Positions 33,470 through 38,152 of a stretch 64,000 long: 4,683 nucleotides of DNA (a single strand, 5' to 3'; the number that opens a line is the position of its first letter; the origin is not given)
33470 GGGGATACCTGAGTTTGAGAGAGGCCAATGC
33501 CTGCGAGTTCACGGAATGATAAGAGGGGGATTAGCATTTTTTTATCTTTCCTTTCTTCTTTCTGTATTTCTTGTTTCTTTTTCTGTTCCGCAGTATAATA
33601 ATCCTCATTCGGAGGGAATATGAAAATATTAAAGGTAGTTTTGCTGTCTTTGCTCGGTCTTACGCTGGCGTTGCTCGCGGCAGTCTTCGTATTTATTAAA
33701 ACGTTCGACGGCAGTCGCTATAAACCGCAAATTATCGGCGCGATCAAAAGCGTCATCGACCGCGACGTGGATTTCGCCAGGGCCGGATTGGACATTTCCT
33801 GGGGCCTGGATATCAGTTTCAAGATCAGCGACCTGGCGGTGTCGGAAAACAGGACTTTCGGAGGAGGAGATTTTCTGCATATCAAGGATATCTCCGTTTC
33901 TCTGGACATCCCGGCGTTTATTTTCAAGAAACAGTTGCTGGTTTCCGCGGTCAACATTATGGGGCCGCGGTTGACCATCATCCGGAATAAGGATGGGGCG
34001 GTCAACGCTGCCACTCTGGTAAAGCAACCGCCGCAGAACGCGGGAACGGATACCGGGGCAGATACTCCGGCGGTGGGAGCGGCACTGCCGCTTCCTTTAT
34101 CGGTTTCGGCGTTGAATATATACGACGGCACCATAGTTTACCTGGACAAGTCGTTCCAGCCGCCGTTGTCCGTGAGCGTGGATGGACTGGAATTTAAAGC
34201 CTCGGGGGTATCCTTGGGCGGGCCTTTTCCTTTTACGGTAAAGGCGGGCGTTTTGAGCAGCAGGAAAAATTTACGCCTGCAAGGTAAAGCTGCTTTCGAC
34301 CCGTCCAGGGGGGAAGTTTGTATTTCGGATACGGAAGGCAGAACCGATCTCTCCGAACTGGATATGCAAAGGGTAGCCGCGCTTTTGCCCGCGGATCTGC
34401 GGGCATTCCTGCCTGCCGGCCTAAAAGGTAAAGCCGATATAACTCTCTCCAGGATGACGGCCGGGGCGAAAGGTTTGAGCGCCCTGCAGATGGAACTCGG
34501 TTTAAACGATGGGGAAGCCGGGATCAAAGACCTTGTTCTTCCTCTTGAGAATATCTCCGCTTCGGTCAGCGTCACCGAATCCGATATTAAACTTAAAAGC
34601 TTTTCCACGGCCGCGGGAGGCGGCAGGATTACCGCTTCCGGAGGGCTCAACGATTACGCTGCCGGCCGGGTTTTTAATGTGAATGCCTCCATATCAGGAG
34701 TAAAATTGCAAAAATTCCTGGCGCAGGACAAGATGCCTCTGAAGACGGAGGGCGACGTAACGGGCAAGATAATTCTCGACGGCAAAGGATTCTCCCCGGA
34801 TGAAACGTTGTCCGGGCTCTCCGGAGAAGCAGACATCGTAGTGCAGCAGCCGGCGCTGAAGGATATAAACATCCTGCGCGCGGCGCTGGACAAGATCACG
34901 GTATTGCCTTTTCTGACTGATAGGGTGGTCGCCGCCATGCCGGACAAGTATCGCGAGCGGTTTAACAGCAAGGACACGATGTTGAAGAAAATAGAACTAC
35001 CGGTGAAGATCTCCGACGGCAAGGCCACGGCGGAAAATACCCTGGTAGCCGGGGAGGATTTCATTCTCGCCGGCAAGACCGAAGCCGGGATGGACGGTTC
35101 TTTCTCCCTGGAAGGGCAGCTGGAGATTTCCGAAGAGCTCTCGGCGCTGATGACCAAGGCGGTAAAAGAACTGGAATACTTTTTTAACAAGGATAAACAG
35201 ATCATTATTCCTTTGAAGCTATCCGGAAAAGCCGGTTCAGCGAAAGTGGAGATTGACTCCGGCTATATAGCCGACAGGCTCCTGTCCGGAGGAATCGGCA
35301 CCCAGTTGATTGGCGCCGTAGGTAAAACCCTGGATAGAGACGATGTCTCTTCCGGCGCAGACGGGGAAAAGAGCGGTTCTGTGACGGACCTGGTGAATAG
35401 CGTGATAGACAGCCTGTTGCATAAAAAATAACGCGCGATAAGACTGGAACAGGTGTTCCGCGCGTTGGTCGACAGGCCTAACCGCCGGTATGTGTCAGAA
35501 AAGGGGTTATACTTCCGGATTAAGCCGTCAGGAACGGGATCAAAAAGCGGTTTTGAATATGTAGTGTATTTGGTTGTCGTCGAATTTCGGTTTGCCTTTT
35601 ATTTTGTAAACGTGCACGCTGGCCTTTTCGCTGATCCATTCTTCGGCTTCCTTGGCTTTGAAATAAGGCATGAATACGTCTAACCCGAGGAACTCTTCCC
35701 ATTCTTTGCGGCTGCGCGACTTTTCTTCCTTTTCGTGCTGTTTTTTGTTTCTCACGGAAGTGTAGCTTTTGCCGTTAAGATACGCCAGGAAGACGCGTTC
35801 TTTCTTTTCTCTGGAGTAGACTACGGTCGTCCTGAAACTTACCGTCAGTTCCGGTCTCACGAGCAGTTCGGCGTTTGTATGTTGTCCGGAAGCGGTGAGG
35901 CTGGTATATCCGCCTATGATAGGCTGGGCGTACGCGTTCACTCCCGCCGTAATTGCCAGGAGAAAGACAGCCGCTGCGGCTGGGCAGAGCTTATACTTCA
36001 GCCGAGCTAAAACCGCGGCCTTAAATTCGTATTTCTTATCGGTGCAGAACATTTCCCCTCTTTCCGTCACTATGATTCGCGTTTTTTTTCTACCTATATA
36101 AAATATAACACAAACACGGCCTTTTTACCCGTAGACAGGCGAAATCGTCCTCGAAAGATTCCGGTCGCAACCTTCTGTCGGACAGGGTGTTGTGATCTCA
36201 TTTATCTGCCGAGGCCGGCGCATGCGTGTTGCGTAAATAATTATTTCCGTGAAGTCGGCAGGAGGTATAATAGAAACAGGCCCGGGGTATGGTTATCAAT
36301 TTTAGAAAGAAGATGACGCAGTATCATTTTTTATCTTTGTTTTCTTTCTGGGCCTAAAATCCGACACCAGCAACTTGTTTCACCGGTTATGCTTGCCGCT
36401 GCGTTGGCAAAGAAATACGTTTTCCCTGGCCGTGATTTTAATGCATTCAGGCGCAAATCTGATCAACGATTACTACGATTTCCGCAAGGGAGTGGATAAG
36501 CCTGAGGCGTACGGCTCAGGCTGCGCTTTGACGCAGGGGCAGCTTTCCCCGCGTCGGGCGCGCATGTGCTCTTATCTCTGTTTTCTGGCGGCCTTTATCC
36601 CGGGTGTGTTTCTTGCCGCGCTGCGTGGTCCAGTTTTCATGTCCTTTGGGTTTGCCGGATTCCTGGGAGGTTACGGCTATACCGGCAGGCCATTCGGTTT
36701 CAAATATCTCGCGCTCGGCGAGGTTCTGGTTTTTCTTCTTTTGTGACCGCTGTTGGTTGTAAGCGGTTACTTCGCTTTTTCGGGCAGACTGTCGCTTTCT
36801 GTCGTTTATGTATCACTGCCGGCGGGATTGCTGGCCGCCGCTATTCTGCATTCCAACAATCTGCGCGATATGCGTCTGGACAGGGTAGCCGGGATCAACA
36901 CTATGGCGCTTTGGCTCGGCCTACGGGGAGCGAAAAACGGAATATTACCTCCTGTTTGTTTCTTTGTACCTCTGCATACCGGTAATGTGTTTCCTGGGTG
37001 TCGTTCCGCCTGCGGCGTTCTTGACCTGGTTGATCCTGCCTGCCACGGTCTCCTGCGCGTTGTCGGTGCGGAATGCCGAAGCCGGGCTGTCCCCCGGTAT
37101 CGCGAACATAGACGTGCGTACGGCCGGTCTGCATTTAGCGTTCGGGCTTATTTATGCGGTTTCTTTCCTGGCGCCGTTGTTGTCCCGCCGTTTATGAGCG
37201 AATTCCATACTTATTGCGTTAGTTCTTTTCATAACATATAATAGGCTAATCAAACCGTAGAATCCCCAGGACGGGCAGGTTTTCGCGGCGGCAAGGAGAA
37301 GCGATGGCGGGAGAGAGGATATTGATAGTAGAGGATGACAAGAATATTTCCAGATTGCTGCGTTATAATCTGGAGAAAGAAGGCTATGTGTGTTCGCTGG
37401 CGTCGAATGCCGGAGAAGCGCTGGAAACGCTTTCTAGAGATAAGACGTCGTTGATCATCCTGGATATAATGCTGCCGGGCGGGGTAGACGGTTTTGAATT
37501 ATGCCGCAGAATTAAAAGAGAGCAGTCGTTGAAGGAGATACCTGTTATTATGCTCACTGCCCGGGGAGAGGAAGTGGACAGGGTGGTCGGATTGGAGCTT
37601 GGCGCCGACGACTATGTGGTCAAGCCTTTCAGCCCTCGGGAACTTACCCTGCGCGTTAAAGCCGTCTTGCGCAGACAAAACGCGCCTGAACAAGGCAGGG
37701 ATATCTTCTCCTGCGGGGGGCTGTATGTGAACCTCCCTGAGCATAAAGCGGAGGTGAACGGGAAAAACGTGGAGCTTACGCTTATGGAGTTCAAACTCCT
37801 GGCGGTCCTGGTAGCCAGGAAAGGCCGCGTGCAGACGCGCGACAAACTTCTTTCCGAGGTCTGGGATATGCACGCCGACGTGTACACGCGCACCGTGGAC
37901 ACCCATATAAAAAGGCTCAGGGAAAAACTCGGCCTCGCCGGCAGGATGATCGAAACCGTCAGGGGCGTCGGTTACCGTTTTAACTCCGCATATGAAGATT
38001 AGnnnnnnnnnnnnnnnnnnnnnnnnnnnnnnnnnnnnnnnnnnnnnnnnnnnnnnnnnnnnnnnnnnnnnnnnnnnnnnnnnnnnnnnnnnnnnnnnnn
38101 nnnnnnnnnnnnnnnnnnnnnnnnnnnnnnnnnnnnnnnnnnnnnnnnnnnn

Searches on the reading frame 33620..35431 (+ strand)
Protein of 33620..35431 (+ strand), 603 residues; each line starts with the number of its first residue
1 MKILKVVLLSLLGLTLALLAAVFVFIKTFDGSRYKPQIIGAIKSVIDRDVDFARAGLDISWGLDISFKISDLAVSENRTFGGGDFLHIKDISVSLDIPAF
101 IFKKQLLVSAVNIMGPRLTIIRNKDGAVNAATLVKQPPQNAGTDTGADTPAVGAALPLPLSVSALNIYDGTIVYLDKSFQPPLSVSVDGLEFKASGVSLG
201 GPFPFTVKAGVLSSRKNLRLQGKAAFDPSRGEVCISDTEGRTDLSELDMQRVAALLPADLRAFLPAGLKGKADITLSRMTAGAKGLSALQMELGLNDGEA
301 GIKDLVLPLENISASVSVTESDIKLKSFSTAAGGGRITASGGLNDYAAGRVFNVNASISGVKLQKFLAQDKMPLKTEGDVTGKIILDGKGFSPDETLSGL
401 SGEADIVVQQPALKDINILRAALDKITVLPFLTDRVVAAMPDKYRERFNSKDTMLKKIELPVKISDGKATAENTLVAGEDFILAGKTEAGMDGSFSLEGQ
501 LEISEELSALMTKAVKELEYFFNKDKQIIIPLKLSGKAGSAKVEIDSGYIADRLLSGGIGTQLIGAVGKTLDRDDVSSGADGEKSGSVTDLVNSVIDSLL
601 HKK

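Call 28: search_protein_families(library=pfam, proteins=[window:33620-35431:+], max_evalue=0.001)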
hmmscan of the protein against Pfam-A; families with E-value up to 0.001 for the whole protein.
window:33620-35431:+ (603 aa): 4 families
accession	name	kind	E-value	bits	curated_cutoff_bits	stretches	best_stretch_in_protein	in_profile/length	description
PF05170.20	AsmA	-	5.2e-26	92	29.8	2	2-256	3-240/607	AsmA family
PF05359.17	DUF748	-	4.4e-16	58.6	50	1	65-330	68-300/1037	Domain of Unknown Function (DUF748)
PF13116.12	YhdP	-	1.2e-06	27.2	46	1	3-179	4-159/1224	YhdP protein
PF01203.25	T2SSN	-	9.3e-06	26.3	29.6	0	223-358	62-182/211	Type II secretion system (T2SS), protein N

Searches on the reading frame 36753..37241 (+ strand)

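Call 28: search_protein_families(library=pfam, proteins=[window:36753-37241:+], max_evalue=0.001)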
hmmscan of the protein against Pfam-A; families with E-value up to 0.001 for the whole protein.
window:36753-37241:+ (162 aa): 1 family
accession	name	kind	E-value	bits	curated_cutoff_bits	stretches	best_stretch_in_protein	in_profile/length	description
PF01040.23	UbiA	-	2.9e-09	37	34.2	1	2-79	128-212/250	UbiA prenyltransferase family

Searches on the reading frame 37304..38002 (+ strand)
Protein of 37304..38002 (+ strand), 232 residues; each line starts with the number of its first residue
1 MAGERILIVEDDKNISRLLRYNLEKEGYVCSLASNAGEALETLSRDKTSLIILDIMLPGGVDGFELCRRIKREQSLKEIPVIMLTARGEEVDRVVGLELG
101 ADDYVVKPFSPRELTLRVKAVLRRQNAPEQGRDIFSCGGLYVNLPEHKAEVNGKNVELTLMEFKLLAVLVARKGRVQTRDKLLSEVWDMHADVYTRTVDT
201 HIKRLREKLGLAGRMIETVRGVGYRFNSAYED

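Call 6: search_protein_families(library=pfam, proteins=[window:37304-38002:+], max_evalue=0.01)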
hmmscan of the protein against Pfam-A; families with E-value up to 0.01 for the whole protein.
window:37304-38002:+ (232 aa): 3 families
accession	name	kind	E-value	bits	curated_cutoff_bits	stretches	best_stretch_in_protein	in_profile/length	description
PF00072.30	Response_reg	-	2.4e-30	105.4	30.2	1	6-118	1-110/111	Response regulator receiver domain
PF00486.34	Trans_reg_C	-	2.7e-26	91.9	26.2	1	153-226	1-77/77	Transcriptional regulatory protein, C terminal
PF23198.2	PDE8A_N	-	9.8e-07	29.2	29.6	1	8-88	15-95/147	PDE8A-like, N-terminal domain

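Call 7: search_protein_families(library=ncbifam, proteins=[window:37304-38002:+], max_evalue=0.01)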
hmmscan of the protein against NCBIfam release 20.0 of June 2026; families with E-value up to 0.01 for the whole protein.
window:37304-38002:+ (232 aa): 106 families (the best 25 are shown)
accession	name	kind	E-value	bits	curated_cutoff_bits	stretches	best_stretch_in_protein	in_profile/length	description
TIGR02154.1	PhoB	equivalog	1.3e-73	247.1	296.2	1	4-227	3-226/226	phosphate regulon transcriptional regulator PhoB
NF008296.0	PRK11083.1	equivalog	6e-67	225.4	273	1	3-227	3-226/228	two-component system response regulator CreB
NF053854.1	RespRegPhoBBctds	equivalog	3e-66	223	270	1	6-227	1-225/225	two-component system response regulator PhoB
NF040689.1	MtrAB_MtrA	equivalog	1.3e-60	204.5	300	1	6-225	1-217/219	MtrAB system response regulator MtrA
NF007982.1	PRK10710.1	equivalog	1.2e-57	195.2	380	1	4-229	8-230/235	envelope stress response regulator BaeR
NF041733.1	resp_reg_CseB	equivalog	2.2e-57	194.1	350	1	5-227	2-227/228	two-component system response regulator CseB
NF045944.1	ResRegRpaBCyano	equivalog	4.3e-57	193.1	330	1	7-227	1-228/229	response regulator transcription factor RpaB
NF007546.0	PRK10161.1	equivalog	7.3e-57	192.6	471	1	4-228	3-227/229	phosphate response regulator transcription factor PhoB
NF040534.1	resp_reg_YycF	equivalog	1.1e-56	191.7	340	1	5-226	2-227/231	response regulator YycF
NF033117.2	vanR_ACDEGLN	exception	4e-55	186.8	350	1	6-225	1-224/226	VanR-ABDEGLN family response regulator transcription factor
NF007005.1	PRK09468.1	equivalog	1.6e-54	184.9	331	1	4-226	4-231/237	osmolarity response regulator transcription factor OmpR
TIGR01387.1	cztR_silR_copR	subfamily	4.4e-54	183.4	279.2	1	6-225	1-217/218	heavy metal response regulator transcription factor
NF007928.2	PRK10643.1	equivalog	1.7e-50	171.7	330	1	5-225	2-215/216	two-component system response regulator PmrA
NF041734.1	resp_reg_RppA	equivalog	9.8e-48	162.5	250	1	5-227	2-228/229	two-component system response regulator RppA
NF008034.0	PRK10766.1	equivalog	1.4e-46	158.8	275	1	4-228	3-228/231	two-component system response regulator TorR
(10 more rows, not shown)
